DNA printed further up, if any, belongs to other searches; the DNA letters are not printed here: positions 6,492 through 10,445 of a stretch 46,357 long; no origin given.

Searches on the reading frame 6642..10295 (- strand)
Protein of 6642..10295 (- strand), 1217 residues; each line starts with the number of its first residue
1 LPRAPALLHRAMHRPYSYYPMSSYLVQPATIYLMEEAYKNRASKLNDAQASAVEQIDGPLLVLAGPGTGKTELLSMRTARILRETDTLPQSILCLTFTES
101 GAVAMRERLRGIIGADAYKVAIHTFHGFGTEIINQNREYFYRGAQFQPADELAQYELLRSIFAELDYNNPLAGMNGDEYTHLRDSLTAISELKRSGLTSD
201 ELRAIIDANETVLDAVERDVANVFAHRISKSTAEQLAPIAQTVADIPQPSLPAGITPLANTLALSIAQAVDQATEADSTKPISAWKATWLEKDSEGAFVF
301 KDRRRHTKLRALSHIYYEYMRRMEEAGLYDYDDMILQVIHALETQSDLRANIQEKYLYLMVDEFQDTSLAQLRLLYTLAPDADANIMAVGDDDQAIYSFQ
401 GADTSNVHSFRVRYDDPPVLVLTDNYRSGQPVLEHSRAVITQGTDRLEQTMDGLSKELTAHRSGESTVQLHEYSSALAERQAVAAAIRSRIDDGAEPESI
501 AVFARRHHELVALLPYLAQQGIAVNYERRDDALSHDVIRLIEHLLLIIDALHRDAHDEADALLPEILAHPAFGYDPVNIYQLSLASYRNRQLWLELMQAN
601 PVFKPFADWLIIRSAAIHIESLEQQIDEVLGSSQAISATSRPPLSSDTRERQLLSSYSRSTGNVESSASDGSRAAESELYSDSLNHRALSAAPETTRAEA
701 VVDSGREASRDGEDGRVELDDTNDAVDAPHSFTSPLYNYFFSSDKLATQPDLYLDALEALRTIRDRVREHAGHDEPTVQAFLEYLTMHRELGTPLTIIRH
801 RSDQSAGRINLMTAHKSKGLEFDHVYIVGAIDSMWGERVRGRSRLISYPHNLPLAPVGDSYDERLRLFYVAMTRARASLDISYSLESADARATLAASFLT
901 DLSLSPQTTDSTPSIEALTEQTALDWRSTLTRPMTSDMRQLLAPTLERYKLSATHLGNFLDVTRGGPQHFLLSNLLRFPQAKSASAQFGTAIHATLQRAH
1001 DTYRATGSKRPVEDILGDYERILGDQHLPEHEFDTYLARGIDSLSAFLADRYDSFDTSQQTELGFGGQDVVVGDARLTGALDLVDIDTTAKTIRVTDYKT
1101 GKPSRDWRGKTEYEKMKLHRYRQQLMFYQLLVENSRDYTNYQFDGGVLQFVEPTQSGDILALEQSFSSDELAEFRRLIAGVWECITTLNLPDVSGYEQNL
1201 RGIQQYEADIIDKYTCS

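Call 25: search_protein_families(library=pfam, proteins=[window:6642-10295:-])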
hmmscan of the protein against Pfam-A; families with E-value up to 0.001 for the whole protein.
window:6642-10295:- (1217 aa): 6 families
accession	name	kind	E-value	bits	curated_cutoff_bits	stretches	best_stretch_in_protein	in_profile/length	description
PF00580.27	UvrD-helicase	-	6.5e-61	206.8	23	1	45-413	1-269/271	UvrD/REP helicase N-terminal domain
PF13361.12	UvrD_C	-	3e-24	86.6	25.6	2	800-884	280-348/350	UvrD-like helicase C-terminal domain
PF13245.12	AAA_19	-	7.9e-20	71.8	25.1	1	51-399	3-133/134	AAA domain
PF12705.13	PDDEXK_1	-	1e-18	68.6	22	1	967-1185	14-224/247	PD-(D/E)XK nuclease superfamily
PF13604.12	AAA_30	-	3.3e-09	37.2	27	1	338-434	72-162/191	AAA domain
PF13538.12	UvrD_C_2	-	8.6e-09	35.6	27.4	0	812-829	5-22/52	UvrD-like helicase C-terminal domain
